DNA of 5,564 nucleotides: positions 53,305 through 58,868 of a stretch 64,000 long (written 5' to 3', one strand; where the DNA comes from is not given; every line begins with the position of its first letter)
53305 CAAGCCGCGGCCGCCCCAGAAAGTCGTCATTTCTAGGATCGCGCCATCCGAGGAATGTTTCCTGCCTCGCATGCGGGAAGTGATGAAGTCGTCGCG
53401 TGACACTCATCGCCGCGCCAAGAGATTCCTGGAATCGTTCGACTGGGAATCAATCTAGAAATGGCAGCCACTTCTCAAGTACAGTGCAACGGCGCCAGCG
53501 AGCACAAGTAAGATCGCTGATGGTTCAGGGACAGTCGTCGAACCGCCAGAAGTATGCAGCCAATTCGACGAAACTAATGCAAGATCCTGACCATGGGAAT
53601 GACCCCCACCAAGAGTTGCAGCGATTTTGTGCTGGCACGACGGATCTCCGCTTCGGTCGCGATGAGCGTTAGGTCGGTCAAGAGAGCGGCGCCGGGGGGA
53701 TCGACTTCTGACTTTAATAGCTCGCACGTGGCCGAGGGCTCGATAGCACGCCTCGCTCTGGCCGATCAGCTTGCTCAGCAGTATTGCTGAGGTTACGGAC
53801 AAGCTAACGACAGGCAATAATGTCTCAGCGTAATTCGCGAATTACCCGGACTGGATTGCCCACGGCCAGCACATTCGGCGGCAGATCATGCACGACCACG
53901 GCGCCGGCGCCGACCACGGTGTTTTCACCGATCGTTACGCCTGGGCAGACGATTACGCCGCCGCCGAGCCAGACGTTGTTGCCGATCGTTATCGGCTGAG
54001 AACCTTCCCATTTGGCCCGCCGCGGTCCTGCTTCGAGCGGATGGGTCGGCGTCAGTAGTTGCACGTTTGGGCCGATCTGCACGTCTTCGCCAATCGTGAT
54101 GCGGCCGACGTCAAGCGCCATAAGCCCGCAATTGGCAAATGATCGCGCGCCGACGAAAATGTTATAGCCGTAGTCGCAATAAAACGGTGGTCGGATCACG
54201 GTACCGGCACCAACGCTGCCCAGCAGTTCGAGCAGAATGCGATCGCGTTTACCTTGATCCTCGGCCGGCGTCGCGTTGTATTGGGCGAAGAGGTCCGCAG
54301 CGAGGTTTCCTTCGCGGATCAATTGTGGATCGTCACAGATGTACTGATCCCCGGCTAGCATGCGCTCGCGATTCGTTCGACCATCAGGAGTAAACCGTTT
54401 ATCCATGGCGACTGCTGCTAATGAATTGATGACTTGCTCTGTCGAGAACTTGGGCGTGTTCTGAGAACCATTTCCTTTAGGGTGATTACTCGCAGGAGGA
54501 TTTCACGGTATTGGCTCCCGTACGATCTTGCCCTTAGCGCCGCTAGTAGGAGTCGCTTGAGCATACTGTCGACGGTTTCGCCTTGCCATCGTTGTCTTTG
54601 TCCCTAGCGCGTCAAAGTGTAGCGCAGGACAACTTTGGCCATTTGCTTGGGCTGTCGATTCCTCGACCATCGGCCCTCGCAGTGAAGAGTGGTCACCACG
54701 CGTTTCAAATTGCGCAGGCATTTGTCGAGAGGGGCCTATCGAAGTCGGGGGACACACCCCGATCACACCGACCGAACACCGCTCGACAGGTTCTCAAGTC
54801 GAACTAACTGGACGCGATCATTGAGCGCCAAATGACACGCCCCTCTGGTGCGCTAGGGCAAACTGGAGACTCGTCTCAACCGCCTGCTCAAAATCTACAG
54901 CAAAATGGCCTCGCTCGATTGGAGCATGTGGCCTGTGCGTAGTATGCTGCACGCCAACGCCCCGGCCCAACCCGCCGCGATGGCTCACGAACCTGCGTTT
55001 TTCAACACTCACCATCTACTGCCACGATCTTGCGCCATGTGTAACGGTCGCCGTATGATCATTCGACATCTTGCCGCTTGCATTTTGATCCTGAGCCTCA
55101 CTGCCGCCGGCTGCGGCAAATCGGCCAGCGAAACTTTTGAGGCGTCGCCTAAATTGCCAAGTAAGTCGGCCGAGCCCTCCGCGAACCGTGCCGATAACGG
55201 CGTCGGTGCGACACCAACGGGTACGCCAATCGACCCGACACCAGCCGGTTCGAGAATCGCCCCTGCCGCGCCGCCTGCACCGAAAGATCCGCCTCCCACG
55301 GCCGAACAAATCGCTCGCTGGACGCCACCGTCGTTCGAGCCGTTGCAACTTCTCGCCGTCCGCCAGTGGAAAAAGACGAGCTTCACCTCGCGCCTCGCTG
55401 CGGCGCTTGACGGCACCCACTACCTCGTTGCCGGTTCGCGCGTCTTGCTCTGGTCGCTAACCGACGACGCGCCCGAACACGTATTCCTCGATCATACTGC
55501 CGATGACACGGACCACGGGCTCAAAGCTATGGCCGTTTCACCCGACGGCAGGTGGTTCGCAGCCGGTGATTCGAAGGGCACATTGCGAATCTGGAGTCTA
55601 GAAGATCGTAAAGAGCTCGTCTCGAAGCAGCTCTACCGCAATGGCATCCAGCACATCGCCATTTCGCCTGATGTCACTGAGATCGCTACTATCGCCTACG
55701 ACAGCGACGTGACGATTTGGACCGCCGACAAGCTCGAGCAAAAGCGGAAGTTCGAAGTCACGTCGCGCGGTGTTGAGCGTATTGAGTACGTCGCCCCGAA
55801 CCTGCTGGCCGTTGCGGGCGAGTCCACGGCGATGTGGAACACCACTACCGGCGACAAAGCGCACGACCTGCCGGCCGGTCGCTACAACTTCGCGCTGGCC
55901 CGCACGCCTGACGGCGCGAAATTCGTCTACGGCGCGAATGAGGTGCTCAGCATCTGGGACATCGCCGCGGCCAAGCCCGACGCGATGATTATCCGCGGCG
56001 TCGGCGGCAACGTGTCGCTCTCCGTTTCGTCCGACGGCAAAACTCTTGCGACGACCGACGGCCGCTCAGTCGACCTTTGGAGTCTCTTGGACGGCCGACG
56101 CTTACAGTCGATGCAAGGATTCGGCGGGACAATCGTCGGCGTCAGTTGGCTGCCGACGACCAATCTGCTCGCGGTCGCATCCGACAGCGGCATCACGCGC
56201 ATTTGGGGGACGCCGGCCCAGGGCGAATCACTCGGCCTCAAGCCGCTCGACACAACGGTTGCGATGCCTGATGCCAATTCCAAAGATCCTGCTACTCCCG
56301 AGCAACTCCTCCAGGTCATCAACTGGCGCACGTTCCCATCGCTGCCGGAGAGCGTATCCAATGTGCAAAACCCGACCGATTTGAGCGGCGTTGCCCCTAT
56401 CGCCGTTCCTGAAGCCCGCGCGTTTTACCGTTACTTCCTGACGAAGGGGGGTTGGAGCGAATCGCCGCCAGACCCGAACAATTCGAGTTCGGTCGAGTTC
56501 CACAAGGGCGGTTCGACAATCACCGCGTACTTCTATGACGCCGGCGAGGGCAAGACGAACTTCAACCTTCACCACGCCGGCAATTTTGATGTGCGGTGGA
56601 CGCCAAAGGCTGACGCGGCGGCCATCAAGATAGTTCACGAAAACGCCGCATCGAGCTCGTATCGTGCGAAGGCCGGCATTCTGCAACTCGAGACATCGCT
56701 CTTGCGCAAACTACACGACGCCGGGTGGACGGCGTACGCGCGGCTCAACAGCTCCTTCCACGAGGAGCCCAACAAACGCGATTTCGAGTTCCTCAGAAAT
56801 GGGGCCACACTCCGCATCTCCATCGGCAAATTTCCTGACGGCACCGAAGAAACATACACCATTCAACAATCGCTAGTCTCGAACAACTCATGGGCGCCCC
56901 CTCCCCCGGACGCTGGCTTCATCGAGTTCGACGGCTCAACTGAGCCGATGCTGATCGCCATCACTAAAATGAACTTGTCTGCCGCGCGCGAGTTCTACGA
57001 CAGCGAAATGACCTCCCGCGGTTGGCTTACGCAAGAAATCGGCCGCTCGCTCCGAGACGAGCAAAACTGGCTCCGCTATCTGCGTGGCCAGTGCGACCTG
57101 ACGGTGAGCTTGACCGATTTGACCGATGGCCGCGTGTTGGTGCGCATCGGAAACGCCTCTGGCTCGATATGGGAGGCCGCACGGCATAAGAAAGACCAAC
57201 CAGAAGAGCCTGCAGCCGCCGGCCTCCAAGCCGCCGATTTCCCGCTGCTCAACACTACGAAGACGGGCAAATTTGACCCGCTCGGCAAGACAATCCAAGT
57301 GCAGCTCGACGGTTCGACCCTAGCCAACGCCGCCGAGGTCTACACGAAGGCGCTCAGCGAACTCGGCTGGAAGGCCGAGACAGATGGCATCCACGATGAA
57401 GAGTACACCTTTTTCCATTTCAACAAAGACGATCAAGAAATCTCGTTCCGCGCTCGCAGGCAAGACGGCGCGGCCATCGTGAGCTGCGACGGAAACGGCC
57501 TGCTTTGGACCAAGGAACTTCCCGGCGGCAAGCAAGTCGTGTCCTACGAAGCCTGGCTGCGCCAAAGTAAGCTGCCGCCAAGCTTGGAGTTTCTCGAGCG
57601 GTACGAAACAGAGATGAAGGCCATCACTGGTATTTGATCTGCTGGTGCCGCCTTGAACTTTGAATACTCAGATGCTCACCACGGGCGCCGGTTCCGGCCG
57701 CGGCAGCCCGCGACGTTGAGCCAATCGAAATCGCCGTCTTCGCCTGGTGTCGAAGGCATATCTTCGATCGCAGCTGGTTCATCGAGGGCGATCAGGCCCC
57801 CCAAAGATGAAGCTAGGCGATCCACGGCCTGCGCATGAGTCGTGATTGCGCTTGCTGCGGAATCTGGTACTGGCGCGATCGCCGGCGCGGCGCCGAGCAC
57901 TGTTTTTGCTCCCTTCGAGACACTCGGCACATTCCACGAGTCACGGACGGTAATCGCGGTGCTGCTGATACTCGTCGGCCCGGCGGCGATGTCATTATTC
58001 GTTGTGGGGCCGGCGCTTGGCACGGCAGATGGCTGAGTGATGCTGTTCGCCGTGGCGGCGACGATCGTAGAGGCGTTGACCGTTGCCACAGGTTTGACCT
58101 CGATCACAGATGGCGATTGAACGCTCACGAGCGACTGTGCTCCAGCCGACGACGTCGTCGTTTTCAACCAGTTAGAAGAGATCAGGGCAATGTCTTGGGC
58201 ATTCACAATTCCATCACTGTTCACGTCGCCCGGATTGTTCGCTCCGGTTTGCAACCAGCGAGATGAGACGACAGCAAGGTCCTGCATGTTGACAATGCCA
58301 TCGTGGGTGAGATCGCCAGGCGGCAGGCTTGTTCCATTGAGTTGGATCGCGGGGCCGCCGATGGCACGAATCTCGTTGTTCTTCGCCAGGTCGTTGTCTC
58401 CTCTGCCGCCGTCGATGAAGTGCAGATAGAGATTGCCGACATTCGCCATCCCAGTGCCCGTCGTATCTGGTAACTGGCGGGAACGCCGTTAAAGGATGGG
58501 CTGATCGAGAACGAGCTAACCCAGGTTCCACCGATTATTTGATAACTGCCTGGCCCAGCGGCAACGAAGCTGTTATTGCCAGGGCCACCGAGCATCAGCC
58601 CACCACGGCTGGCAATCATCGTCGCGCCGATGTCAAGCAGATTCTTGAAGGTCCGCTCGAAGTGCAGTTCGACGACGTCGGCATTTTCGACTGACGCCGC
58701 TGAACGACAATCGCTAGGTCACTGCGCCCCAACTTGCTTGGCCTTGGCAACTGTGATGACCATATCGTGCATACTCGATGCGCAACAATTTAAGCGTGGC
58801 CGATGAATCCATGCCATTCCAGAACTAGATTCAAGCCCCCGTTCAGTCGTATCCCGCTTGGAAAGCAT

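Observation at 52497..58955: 98-bp promoter/leader/start-codon cassette duplicated in direct orientation 6.3 kb apart in front of unrelated genes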

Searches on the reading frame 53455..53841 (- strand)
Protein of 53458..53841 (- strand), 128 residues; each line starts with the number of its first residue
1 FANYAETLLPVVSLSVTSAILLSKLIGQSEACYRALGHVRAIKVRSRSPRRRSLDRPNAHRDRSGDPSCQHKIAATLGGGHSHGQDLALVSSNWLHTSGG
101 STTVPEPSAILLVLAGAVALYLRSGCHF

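Call 11: search_protein_families(library=pfam, proteins=[window:53455-53817:-], max_evalue=0.01)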
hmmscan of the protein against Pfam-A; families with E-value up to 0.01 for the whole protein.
window:53455-53817:- (120 aa): 1 family
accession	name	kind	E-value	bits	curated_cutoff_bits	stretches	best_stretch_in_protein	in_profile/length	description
PF07589.16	PEP-CTERM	-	0.0026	18.2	20.7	1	95-115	1-22/24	PEP-CTERM motif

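Call 34: search_protein_families(library=pfam, proteins=[window:53458-53841:-], max_evalue=1)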
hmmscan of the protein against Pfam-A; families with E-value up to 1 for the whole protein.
seq(128 aa): 1 family
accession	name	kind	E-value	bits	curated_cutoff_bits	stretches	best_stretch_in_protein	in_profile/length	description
PF07589.16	PEP-CTERM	-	0.0029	18.1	20.7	1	103-123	1-22/24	PEP-CTERM motif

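Call 35: search_protein_families(library=ncbifam, proteins=[window:53458-53841:-], max_evalue=0.1)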
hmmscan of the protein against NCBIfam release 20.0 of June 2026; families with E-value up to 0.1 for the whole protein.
seq(128 aa): 3 families
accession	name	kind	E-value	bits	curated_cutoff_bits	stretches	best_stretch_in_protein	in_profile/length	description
NF038129.1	PEP_NF038129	equivalog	0.0024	17.8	65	1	96-122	167-189/194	NF038129 family PEP-CTERM protein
TIGR02595.1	PEP_CTERM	domain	0.003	18.3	16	1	104-123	1-20/24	PEP-CTERM sorting domain-containing protein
NF041927.1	Xrt_dep_XDP1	equivalog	0.072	13.1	125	1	99-122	214-237/242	exosortase-dependent surface protein XDP1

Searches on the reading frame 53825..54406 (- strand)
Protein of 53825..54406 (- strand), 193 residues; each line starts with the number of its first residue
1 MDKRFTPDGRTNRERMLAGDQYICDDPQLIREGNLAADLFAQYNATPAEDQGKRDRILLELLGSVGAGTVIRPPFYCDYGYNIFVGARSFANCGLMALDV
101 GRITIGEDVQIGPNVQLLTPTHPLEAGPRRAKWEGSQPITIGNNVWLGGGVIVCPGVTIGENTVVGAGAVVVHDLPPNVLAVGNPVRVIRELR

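Call 11: search_protein_families(library=pfam, proteins=[window:53825-54406:-], max_evalue=0.01)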
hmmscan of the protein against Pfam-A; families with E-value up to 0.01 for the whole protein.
window:53825-54406:- (193 aa): 4 families
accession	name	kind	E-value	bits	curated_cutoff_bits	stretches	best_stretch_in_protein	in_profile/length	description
PF00132.30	Hexapep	-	3.3e-14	52.3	27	1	139-171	2-34/36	Bacterial transferase hexapeptide (six repeats)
PF12464.13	Mac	-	4.7e-14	52.8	22.1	1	15-66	1-53/53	Maltose acetyltransferase hexapeptide capping motif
PF14602.12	Hexapep_2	-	4.1e-06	26.9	27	1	138-171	1-32/34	Hexapeptide repeat of succinyl-transferase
PF25087.1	GMPPB_C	-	0.0031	17.6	39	0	137-174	15-52/110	GMPPB C-terminal domain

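Call 13: find_encoding_contigs(protein=window:53825-54406:-, flank=10000, max_places=10)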
Protein window:53825-54406:- (193 aa): 2 contigs read that carry it; 2 places shown.
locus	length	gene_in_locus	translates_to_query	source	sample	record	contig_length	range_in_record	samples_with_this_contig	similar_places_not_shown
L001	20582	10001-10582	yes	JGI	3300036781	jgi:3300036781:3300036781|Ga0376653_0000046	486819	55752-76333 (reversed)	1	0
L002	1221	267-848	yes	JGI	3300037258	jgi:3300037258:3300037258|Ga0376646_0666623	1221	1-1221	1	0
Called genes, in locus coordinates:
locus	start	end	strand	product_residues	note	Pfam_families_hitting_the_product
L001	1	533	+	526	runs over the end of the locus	PF13230:GATase_4 (weak), PF13522:GATase_6, PF13537:GATase_7, PF00156:Pribosyltran (weak)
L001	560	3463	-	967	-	-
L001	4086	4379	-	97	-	PF10073:GapR_DNA-bd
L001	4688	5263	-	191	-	-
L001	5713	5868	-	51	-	-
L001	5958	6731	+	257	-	PF00404:Dockerin_1 (faint)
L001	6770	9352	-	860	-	PF23414:Beta-prop_EML_2, PF24780:WD40_MABP1-WDR62_1st (weak), PF24814:WD40_Prp19, PF25173:Beta-prop_WDR3_1st, PF23381:Beta-prop_IFT122_1st, PF25175:Beta-prop_WDR5, PF25174:Beta-prop_THOC3, PF25173:Beta-prop_WDR3_1st, +10 more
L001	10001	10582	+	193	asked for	PF12464:Mac, PF00132:Hexapep, PF14602:Hexapep_2 (weak)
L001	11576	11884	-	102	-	-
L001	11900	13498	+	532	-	PF00884:Sulfatase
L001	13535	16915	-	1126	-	-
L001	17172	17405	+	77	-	-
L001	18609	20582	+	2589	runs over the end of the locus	PF00501:AMP-binding, PF23024:AMP-dom_DIP2-like, PF00550:PP-binding, PF00668:Condensation, PF00501:AMP-binding, PF13193:AMP-binding_C, PF00550:PP-binding, PF00668:Condensation, +2 more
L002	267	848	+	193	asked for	PF12464:Mac, PF00132:Hexapep, PF14602:Hexapep_2 (weak)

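Call 60: search_protein_families(library=phrogs, proteins=[window:53825-54406:-], max_evalue=0.001)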
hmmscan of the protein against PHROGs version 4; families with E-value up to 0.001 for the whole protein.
window:53825-54406:- (193 aa): 4 families
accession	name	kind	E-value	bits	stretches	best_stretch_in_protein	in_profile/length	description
phrog_36734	-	unknown function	1.4e-33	117.3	1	68-191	60-183/363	-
phrog_2154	-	unknown function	5.8e-18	66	1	71-191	69-180/185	-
phrog_16087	-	unknown function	2.9e-13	50.7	1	133-190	112-169/217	-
phrog_30105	-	unknown function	2e-10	41.3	1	80-190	166-278/307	-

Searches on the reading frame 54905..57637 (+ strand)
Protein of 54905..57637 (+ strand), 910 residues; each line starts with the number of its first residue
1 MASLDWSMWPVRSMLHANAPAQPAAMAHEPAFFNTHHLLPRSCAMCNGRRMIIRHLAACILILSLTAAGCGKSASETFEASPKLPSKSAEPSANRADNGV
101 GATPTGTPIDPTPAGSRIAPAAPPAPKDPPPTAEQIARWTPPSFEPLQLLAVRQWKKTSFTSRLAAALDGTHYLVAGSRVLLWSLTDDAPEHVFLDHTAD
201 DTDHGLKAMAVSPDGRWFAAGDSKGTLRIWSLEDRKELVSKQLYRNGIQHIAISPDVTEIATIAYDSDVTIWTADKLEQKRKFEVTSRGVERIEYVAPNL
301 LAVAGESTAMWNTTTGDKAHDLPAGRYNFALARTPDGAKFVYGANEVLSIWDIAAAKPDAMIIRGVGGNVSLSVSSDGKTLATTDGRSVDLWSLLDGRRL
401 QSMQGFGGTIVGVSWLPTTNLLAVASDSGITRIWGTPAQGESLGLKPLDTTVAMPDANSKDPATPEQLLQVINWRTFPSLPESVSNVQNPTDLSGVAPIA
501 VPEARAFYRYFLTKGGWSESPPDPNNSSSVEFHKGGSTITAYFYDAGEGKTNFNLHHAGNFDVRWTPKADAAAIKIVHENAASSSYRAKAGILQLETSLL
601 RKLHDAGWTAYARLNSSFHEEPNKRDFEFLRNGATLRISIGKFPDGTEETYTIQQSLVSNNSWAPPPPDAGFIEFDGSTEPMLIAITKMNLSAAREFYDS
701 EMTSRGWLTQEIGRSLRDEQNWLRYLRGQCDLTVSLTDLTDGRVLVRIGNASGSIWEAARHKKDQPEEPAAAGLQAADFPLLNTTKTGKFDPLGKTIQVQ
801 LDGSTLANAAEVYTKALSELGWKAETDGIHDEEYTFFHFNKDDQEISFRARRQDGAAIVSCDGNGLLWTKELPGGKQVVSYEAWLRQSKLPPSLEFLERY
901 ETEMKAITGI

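Call 11: search_protein_families(library=pfam, proteins=[window:54905-57637:+], max_evalue=0.01)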
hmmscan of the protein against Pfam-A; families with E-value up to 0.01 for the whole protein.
window:54905-57637:+ (910 aa): 23 families
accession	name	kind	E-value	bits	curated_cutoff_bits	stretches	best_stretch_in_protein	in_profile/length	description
PF25174.1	Beta-prop_THOC3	-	3.1e-21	76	305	1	246-436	3-200/272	THOC3 beta-propeller domain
PF24814.1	WD40_Prp19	-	3.4e-20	72.7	320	2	172-316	104-250/281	Prp19 WD40 domain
PF25173.1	Beta-prop_WDR3_1st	-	2e-19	70.5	154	2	176-279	7-105/184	WDR3 first beta-propeller domain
PF23414.1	Beta-prop_EML_2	-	4.3e-12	46.4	90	1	201-296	37-133/266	Echinoderm microtubule-associated protein second beta-propeller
PF24817.1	WD40_WDHD1_1st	-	4.5e-12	46.2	109.9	1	310-439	31-160/291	WDHD1 first WD40 domain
PF24807.1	WD40_CDC20-Fz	-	1.9e-10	41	200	1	247-384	137-283/292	CDC20/Fizzy WD40 domain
PF00400.38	WD40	-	2.6e-10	40.8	27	1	204-231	10-39/39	WD domain, G-beta repeat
PF25175.1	Beta-prop_WDR5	-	5e-10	39.6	250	1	206-403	13-217/296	WDR5 beta-propeller domain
PF24782.2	WD40_MABP1-WDR62_2nd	-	1.7e-09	37.6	290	1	196-239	81-124/341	MABP1/WDR62 second WD40 domain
PF25391.1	WD40_Gbeta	-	7.8e-09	35.4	150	1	345-441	163-260/340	G protein beta WD-40 repeat protein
PF24780.1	WD40_MABP1-WDR62_1st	-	2.7e-08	34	496.3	1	175-273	15-112/328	MABP1/WDR62 first WD40 domain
PF24805.1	EIF3I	-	1.3e-07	31.5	200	1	204-320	147-263/324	EIF3I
PF25172.1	Beta-prop_WDR3_2nd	-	1.1e-06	28.5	140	1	208-281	43-116/293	WDR3 second beta-propeller domain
PF23393.2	Beta-prop_WDR90_POC16_2nd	-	2.1e-06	27.6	60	1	207-309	40-141/291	WDR90/POC16, second beta-propeller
PF23381.1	Beta-prop_IFT122_1st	-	7.2e-05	22.3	28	1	163-276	16-122/350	IFT122 first beta-propeller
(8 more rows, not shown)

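Call 30: find_related_loci(query=window:55055-57637:+, collection=metagenome_contigs, flank=10000)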
Query window:55055-57637:+ (860 aa) in metagenome_contigs; peptide patterns used: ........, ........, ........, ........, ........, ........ (x = any residue, [..] = any of these).
55 stretches matched a pattern, but none encodes a relative of the query by tblastn (E <= 1e-3).

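Call 35: search_protein_families(library=ncbifam, proteins=[window:55055-57637:+], max_evalue=0.1)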
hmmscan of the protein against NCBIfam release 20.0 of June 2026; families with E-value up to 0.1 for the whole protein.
window:55055-57637:+ (860 aa): 1 family
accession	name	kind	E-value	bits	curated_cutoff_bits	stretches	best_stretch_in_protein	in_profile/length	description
TIGR03866.1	PQQ_ABC_repeats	subfamily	0.011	14.8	287.3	1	216-335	20-143/310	PQQ-dependent catabolism-associated beta-propeller protein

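Call 60: search_protein_families(library=phrogs, proteins=[window:55055-57637:+], max_evalue=0.001)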
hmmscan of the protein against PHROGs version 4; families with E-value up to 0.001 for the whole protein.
window:55055-57637:+ (860 aa): 0 families

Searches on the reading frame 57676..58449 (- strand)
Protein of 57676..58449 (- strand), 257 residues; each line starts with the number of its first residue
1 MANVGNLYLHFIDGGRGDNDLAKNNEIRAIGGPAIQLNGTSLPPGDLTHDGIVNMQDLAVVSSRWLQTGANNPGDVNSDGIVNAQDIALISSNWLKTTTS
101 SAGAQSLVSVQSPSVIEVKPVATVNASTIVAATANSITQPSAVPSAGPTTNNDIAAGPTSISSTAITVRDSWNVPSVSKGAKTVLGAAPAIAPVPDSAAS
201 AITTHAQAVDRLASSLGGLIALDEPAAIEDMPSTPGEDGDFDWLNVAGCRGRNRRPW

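Call 11: search_protein_families(library=pfam, proteins=[window:57676-58449:-], max_evalue=0.01)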
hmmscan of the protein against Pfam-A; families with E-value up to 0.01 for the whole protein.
window:57676-58449:- (257 aa): 1 family
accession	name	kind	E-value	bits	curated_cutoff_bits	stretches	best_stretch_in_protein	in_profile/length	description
PF00404.24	Dockerin_1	-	2.9e-09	37.4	22.9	1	73-101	1-31/57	Dockerin type I domain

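Call 29: find_encoding_contigs(protein=window:57676-58449:-, flank=10000, max_places=10)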
Protein window:57676-58449:- (257 aa): 3 contigs read that carry it; 3 places shown.
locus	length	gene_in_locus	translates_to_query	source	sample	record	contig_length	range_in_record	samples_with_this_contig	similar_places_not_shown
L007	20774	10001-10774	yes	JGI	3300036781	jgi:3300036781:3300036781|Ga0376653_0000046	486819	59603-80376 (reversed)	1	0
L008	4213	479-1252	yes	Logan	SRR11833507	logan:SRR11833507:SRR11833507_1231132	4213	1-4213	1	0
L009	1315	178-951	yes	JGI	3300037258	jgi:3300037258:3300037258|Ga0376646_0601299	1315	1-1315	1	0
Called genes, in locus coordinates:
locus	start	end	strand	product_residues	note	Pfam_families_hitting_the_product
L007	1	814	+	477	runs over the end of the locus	PF00034:Cytochrom_C (faint), PF13442:Cytochrome_CBB3 (faint), PF21419:RoxA-like_Cyt-c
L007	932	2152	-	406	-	-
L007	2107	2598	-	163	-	PF04978:MST (weak), PF12867:DinB_2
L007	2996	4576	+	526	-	PF13230:GATase_4 (weak), PF13522:GATase_6, PF13537:GATase_7, PF00156:Pribosyltran (weak)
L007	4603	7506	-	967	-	-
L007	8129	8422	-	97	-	PF10073:GapR_DNA-bd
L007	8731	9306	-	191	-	-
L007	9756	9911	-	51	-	-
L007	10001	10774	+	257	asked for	PF00404:Dockerin_1 (faint)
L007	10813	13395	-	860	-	PF23414:Beta-prop_EML_2, PF24780:WD40_MABP1-WDR62_1st (weak), PF24814:WD40_Prp19, PF25173:Beta-prop_WDR3_1st, PF23381:Beta-prop_IFT122_1st, PF25175:Beta-prop_WDR5, PF25174:Beta-prop_THOC3, PF25173:Beta-prop_WDR3_1st, +10 more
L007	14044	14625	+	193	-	PF12464:Mac, PF00132:Hexapep, PF14602:Hexapep_2 (weak)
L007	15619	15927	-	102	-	-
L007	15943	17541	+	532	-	PF00884:Sulfatase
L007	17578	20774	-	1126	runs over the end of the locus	-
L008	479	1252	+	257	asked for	PF00404:Dockerin_1 (faint)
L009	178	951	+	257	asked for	PF00404:Dockerin_1 (faint)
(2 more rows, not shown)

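Call 35: search_protein_families(library=ncbifam, proteins=[window:57676-58449:-], max_evalue=0.1)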
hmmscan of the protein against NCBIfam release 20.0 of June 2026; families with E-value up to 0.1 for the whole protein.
window:57676-58449:- (257 aa): 3 families
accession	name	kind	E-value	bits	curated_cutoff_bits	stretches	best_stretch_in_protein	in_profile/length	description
NF041766.1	choice_anch_U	domain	0.013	16.3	32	1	7-35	64-92/92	choice-of-anchor U domain-containing protein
NF041540.1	dockerin_GC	domain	0.033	14.6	29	1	45-88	10-57/67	GC-type dockerin domain-anchored protein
NF049990.1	CellobisidaseCelK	equivalog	0.041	12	1700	1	25-95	812-883/889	cellulose 1,4-beta-cellobiosidase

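Call 60: search_protein_families(library=phrogs, proteins=[window:57676-58449:-], max_evalue=0.001)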
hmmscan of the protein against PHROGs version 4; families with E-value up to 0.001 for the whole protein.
window:57676-58449:- (257 aa): 0 families

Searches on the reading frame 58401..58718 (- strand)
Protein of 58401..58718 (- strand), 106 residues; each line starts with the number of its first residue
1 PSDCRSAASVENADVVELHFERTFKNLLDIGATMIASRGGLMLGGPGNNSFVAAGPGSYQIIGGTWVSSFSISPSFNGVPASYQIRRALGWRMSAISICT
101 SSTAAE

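Call 34: search_protein_families(library=pfam, proteins=[window:58401-58718:-], max_evalue=1)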
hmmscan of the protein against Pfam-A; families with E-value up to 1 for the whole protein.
seq(106 aa): 0 families

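Call 35: search_protein_families(library=ncbifam, proteins=[window:58401-58718:-], max_evalue=0.1)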
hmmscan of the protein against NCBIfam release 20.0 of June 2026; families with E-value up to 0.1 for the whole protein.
seq(106 aa): 0 families

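Call 44: search_protein_representatives(protein=window:58401-58718:-)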
Query: 106 residues. Proteins with E-value up to 0.001 (for the whole library): 31; up to 1e-10: 21; up to 1e-30: 0. The best 31 are listed.
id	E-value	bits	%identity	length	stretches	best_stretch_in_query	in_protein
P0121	4.2e-21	91.1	75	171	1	30-88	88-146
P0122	9.0e-20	86.8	77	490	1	30-86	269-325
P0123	1.2e-19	86.4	55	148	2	34-97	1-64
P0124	1.7e-19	85.9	70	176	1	30-86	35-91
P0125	3.1e-19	85.1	70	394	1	30-86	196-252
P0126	5.0e-19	84.4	65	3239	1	31-98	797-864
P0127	1.8e-18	82.6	77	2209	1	30-86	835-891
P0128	2.9e-17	78.8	69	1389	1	30-87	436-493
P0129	4.4e-17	78.2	55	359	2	30-90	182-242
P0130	6.0e-17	77.8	70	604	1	30-86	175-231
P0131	1.1e-16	76.9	68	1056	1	30-86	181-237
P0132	1.3e-16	76.6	72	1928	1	30-86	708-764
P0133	4.0e-16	75.1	68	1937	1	30-86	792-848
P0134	3.7e-15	72.0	66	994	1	30-88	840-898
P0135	4.3e-15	71.8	68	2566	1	30-91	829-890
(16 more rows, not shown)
